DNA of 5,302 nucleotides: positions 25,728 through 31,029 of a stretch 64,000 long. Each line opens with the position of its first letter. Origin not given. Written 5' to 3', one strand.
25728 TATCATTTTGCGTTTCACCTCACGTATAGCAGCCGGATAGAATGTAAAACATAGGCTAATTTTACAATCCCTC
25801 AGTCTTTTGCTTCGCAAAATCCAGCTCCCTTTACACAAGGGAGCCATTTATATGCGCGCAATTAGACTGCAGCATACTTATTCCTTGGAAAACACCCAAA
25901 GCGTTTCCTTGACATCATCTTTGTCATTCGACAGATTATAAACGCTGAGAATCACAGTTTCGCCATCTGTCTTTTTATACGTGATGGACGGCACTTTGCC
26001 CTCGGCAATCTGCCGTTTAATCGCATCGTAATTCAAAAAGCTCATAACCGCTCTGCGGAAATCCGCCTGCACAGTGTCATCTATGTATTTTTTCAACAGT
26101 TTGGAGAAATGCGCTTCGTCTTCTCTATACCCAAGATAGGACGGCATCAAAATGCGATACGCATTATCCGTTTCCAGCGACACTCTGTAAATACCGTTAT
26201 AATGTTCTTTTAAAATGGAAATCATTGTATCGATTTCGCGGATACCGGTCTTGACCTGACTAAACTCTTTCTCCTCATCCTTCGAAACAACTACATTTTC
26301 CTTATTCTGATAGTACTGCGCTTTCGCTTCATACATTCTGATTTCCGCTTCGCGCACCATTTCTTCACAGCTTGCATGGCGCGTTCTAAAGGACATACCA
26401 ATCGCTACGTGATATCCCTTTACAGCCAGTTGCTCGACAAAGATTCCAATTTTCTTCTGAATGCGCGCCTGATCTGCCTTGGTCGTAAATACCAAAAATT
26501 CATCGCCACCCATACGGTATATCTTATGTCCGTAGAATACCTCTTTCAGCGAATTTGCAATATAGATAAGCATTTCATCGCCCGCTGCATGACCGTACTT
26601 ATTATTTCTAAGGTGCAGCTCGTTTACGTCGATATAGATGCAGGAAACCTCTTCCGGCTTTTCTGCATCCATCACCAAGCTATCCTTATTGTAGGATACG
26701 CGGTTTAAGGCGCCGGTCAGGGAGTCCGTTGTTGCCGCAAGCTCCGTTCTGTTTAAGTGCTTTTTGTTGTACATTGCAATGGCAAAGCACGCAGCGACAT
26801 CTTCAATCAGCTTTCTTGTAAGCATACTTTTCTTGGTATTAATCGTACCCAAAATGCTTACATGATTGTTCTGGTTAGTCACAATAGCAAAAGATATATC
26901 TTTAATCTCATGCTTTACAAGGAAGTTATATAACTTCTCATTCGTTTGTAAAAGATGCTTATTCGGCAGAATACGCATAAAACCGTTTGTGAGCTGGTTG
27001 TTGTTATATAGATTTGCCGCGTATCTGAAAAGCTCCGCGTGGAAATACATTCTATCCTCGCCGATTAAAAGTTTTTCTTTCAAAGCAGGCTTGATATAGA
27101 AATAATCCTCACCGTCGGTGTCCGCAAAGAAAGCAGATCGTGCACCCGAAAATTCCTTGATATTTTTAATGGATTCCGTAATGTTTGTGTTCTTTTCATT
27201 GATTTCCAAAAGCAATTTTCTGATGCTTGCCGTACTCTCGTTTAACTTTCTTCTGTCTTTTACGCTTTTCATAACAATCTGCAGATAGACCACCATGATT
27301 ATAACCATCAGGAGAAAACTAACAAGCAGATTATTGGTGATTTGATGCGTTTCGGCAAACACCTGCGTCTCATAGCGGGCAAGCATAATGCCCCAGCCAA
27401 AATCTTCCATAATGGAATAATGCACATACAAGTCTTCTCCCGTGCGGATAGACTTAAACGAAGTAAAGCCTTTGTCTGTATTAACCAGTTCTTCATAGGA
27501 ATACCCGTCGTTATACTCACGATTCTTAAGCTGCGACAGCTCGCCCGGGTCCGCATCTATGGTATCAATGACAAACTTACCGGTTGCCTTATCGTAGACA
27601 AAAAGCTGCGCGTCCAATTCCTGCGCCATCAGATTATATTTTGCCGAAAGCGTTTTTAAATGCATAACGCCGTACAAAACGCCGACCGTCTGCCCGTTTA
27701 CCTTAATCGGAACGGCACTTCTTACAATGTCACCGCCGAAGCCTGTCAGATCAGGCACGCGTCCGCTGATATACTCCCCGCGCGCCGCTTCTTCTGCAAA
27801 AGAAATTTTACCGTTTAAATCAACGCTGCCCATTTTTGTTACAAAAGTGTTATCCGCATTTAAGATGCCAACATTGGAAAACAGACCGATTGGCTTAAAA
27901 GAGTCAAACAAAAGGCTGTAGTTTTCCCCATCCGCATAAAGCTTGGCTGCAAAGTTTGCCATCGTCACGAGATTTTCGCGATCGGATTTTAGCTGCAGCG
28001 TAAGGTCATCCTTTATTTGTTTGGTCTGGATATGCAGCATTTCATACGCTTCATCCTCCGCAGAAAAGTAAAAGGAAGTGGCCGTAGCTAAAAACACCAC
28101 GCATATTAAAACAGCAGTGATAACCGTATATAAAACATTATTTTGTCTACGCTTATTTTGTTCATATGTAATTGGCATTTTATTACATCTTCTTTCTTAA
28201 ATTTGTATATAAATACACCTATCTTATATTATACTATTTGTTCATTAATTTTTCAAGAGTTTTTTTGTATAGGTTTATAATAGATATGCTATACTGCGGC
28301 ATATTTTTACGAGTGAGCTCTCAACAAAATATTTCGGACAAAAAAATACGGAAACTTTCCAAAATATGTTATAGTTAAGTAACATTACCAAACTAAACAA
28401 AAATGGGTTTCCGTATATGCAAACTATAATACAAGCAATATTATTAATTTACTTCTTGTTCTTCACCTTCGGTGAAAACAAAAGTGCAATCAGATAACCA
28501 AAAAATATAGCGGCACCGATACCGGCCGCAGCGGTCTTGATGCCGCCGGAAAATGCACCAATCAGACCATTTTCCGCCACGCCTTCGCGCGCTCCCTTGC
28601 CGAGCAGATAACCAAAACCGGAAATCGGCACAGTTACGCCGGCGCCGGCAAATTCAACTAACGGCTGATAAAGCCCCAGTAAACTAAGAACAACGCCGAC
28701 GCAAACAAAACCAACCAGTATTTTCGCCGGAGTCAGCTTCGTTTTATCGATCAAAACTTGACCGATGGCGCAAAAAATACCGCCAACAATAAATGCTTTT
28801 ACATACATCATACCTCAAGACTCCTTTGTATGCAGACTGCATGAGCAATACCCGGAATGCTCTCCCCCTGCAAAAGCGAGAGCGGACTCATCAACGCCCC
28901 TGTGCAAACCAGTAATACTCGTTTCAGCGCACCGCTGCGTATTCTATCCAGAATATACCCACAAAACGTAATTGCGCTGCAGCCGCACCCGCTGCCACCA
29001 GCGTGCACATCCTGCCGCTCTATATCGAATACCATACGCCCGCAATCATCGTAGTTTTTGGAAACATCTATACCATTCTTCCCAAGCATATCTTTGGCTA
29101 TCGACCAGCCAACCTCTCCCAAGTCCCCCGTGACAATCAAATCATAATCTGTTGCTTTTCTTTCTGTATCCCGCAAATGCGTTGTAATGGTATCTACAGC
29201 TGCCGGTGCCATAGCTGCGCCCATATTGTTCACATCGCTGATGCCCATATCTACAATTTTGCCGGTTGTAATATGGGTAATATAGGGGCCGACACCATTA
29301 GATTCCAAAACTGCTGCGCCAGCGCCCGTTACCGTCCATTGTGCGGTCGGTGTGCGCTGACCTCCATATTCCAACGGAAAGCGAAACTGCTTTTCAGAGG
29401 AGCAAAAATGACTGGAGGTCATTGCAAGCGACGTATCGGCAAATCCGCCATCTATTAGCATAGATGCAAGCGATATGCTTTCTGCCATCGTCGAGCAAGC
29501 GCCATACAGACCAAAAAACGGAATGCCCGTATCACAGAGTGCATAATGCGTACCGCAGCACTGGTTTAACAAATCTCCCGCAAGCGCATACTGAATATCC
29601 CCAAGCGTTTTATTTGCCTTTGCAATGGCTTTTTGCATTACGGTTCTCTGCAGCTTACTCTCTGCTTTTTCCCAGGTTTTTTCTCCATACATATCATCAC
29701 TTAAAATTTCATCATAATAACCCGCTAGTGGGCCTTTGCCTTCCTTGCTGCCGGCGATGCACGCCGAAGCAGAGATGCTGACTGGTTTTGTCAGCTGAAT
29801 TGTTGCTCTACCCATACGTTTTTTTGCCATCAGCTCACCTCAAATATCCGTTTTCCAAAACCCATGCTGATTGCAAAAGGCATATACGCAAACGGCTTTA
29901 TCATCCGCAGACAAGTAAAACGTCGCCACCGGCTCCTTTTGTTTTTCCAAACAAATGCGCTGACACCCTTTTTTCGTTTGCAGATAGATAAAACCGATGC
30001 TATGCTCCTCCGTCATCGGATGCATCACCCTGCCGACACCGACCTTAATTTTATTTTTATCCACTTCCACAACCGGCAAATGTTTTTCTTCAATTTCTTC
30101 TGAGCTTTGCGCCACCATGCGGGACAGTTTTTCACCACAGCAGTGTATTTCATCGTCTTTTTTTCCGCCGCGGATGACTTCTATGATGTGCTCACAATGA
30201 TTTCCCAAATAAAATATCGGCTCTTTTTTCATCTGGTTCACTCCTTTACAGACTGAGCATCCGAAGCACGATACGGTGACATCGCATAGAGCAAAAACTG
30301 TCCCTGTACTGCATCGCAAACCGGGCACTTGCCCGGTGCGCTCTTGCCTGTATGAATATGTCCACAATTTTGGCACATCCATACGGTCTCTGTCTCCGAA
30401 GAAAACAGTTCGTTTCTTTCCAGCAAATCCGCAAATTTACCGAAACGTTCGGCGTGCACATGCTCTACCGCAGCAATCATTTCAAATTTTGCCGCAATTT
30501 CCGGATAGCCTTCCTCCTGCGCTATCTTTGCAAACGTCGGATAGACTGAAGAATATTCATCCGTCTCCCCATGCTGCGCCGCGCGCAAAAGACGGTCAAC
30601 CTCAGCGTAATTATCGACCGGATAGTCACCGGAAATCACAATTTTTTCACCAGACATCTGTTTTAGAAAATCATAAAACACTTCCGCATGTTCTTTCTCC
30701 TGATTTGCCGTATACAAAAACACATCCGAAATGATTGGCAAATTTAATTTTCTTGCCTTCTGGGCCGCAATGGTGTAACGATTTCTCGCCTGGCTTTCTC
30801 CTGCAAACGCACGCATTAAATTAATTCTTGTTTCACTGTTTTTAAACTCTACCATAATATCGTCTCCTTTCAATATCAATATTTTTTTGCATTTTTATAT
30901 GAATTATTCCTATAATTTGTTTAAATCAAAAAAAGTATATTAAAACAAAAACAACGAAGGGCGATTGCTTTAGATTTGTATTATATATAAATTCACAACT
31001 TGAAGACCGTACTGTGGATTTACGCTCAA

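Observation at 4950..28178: A ~23-kb Wzx/Wzy exopolysaccharide locus interspersed with four c-di-GMP signalling proteins and lacking the usual Gram-positive control genes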

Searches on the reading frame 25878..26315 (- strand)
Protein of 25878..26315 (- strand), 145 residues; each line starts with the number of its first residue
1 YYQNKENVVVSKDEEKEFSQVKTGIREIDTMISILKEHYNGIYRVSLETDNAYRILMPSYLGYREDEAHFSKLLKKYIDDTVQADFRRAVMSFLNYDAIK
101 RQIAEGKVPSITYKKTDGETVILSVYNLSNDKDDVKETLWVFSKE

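Call 18: search_protein_families(library=pfam, proteins=[window:25878-26315:-], max_evalue=10)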
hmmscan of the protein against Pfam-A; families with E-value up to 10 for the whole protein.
window:25878-26315:- (145 aa): 2 families
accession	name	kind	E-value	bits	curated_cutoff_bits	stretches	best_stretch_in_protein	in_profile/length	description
PF13794.12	MiaE_2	-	0.011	15.9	25.2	1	69-97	89-117/185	tRNA-(MS[2]IO[6]A)-hydroxylase (MiaE)-like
PF07379.16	DUF1494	-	0.034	14.5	24.3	1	34-104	33-106/179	Protein of unknown function (DUF1494)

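Call 94: search_solved_structures(query=window:25881-26315:-, max_evalue=1)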
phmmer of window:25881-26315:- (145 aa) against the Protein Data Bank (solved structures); distinct sequences matched with E-value up to 1: 12.
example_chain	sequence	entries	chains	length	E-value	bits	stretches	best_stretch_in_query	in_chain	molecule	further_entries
6t58_A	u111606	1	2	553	0.00071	22.9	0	56-95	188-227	Cellular tumor antigen p53,Protein S100-A4,Protein S100-A4,Annexin A2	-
2mrd_A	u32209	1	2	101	0.26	14.5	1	56-89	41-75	Protein S100-A4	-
4cfq_A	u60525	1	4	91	0.3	14.4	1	56-88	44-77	PROTEIN S100-A4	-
3ez0_A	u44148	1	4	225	0.3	14.3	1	70-101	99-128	uncharacterized protein with ferritin-like fold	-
3zwh_A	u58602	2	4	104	0.34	14.2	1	56-91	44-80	PROTEIN S100-A4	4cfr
4eto_A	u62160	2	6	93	0.36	14.1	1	56-87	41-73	Protein S100-A4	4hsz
3m0w_A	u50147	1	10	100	0.39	14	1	56-88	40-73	Protein S100-A4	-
1m31_A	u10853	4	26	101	0.4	14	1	56-88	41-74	Placental calcium-binding protein | S100A4 Metastasis Factor | Protein S100-A4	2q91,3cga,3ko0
27uh_B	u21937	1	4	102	0.4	13.9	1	56-88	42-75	Protein S100-A4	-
5lpu_C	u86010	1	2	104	0.41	13.9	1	56-88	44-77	Protein S100-A4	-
7psp_A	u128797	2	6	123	0.46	13.8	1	56-87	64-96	Protein S100-A4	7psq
2lnk_A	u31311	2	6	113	0.46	13.8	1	56-88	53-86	Protein S100-A4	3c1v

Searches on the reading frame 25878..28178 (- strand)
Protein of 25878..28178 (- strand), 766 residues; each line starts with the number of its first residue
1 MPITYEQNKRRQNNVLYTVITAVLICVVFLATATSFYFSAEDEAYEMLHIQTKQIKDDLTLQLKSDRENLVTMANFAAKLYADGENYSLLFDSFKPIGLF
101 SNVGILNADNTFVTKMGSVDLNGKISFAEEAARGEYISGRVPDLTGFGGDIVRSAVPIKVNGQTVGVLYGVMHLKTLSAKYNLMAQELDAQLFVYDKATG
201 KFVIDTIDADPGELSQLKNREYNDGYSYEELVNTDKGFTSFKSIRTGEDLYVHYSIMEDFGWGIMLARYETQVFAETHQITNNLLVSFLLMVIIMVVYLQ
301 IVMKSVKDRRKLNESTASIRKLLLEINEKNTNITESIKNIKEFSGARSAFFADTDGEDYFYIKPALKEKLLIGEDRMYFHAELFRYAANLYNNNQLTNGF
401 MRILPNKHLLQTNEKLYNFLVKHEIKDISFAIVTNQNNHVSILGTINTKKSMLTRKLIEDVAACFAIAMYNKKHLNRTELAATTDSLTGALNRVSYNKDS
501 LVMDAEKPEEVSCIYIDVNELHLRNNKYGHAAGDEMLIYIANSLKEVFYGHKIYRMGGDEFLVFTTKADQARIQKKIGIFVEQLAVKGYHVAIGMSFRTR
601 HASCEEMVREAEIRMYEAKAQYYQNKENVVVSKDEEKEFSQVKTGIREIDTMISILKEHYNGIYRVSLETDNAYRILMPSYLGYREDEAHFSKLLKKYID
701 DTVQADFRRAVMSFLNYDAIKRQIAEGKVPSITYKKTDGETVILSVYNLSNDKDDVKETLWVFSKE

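Call 3: search_protein_families(library=pfam, proteins=[window:25878-28178:-], max_evalue=0.01)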
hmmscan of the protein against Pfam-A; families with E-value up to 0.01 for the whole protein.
window:25878-28178:- (766 aa): 1 family
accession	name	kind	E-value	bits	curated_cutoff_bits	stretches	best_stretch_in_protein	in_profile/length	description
PF00990.26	GGDEF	-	6.1e-18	65.5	23.8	1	482-621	1-157/161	Diguanylate cyclase, GGDEF domain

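Call 5: search_protein_families(library=ncbifam, proteins=[window:25878-28178:-], max_evalue=0.01)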
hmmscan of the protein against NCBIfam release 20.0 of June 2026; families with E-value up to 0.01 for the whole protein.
window:25878-28178:- (766 aa): 16 families
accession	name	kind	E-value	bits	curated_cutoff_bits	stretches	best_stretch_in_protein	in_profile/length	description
NF007423.1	PRK09966.1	equivalog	1.8e-21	76.5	325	1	481-619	238-390/390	diguanylate cyclase DgcN/YfiN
TIGR00254.1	GGDEF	domain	6.4e-16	58.5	37.4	1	480-621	3-159/168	diguanylate cyclase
NF007474.0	PRK10060.1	equivalog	9.2e-16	57.2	782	1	473-623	228-389/663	cyclic di-GMP phosphodiesterase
NF051473.1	DigCycDgcsShew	equivalog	2.9e-14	53.1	400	1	434-621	87-283/291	diguanylate cyclase DgcS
NF007380.0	PRK09894.1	equivalog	7.8e-14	51.7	256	1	476-621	123-279/296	diguanylate cyclase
NF007135.0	PRK09581.1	equivalog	3.1e-12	46.1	474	1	473-621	283-447/457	PleD family two-component system response regulator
NF038266.1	diguan_SiaD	equivalog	1.2e-11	44.5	290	1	478-621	90-247/252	biofilm regulation diguanylate cyclase SiaD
NF053781.1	cdiGMPphdstlr2612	equivalog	3.2e-10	38.3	1600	1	481-623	839-996/1268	Tlr1612 family c-di-GMP phosphodiesterase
NF045675.1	PhdiestaseDibA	equivalog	4.7e-08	31.9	980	1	479-620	200-355/623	phosphodiesterase DibA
NF007298.0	PRK09776.1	equivalog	7e-08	30.8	1135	1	479-620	681-836/1111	diguanylate cyclase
NF008467.0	PRK11359.1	equivalog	1.3e-07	30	857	1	456-575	350-470/800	oxygen-sensing cyclic-di-GMP phosphodiesterase DosP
NF007599.0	PRK10245.1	equivalog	4.5e-07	28.7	402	1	466-571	194-305/371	diguanylate cyclase AdrA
NF047654.1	DiguCycDgcRLepto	equivalog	7.6e-07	28.3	500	1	459-588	111-246/295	diguanylate cyclase DgcR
NF047872.1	GGDEF_GdpS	equivalog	1.3e-06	27.9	400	1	472-567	177-276/355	GGDEF domain-containing protein GdpS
NF011955.1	PRK15426.1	equivalog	3.8e-06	25.3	408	1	481-571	397-491/564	cellulose biosynthesis regulator diguanylate cyclase DgcQ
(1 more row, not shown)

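Call 65: find_related_loci(query=window:25878-28178:-, collection=metagenome_contigs, flank=8000)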
Query window:25878-28178:- (766 aa) in metagenome_contigs; peptide patterns used: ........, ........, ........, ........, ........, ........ (x = any residue, [..] = any of these).
45 stretches matched a pattern; 7 encode a relative of the query (tblastn E <= 1e-3); 7 distinct loci.
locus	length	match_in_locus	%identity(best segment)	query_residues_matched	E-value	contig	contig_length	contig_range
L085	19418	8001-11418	71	1-765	0e+0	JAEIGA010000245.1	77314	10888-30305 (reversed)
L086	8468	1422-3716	71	1-765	0e+0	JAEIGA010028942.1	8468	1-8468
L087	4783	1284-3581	60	1-766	0e+0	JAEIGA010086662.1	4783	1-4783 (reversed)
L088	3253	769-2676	58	1-636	0e+0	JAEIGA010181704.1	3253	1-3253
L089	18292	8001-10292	65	1-765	0e+0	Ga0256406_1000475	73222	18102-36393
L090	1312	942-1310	73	1-123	1e-56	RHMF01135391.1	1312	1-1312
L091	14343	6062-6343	29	482-570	1e-4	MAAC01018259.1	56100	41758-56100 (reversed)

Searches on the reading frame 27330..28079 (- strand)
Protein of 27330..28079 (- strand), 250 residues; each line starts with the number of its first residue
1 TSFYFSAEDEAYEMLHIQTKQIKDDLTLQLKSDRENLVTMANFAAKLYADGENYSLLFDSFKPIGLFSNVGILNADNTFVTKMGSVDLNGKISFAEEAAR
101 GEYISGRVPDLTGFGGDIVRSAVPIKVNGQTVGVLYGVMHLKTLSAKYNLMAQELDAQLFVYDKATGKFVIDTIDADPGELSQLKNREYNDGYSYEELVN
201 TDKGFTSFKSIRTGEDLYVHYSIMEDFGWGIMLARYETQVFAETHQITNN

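Call 93: search_solved_structures(query=window:27330-28079:-, max_evalue=1)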
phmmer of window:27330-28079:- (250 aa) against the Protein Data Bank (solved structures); distinct sequences matched with E-value up to 1: 4.
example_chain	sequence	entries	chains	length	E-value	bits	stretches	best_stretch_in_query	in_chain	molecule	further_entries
6tgs_A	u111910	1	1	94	0.37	13.6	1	113-176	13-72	Protein NBR1 homolog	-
5ltv_A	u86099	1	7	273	0.44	13.4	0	112-160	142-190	Chemotactic transducer PctC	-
3l2k_A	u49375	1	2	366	0.69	12.7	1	46-128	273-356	EhpF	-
3hgu_A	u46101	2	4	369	0.69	12.7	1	46-128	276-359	EhpF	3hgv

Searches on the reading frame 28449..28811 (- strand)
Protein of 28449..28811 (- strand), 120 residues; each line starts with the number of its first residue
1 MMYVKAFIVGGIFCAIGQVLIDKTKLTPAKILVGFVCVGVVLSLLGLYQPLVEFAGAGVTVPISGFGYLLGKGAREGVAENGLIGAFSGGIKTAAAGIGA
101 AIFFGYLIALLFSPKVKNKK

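Call 10: search_protein_families(library=pfam, proteins=[window:28449-28811:-], max_evalue=0.001)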
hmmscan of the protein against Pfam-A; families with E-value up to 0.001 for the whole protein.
window:28449-28811:- (120 aa): 1 family
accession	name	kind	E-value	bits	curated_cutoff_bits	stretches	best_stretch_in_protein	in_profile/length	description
PF03862.18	SpoVAC_SpoVAEB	-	5.4e-34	117.4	25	1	3-110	2-116/117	SpoVAC/SpoVAEB sporulation membrane protein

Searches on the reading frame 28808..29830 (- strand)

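Call 10: search_protein_families(library=pfam, proteins=[window:28808-29830:-], max_evalue=0.001)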
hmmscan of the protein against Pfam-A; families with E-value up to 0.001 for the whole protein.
window:28808-29830:- (340 aa): 1 family
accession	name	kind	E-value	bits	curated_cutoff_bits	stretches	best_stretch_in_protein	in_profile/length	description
PF07451.17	SpoVAD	-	3.6e-151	503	22.1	1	7-334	1-328/329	Stage V sporulation protein AD (SpoVAD)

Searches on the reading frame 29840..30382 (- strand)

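Call 10: search_protein_families(library=pfam, proteins=[window:29840-30382:-], max_evalue=0.001)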
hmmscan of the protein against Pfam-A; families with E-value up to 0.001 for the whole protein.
window:29840-30382:- (180 aa): 1 family
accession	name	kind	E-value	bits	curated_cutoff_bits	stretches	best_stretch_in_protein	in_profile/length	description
PF01880.24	Desulfoferrodox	-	2e-19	70.4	22.2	1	95-178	3-97/98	Desulfoferrodoxin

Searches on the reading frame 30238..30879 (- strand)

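Call 10: search_protein_families(library=pfam, proteins=[window:30238-30879:-], max_evalue=0.001)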
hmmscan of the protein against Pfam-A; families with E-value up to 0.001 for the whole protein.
window:30238-30879:- (213 aa): 5 families
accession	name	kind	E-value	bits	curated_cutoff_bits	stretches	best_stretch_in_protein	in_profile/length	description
PF02915.23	Rubrerythrin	-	9.5e-29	101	22.8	1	20-148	2-135/137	Rubrerythrin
PF21349.2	RUBY_RBDX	-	1.4e-12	47.3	26.5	1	167-195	1-29/30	Rubrerythrin, rubredoxin-like domain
PF00210.30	Ferritin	-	4.2e-05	23.9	24.5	1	21-155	4-141/142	Ferritin-like domain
PF23458.2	DUF7130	-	6.9e-05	23.1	35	1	161-196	48-84/89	Domain of unknown function (DUF7130)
PF23455.1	DUF7129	-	0.00077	19.6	30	0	163-189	8-34/45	Domain of unknown function (DUF7129)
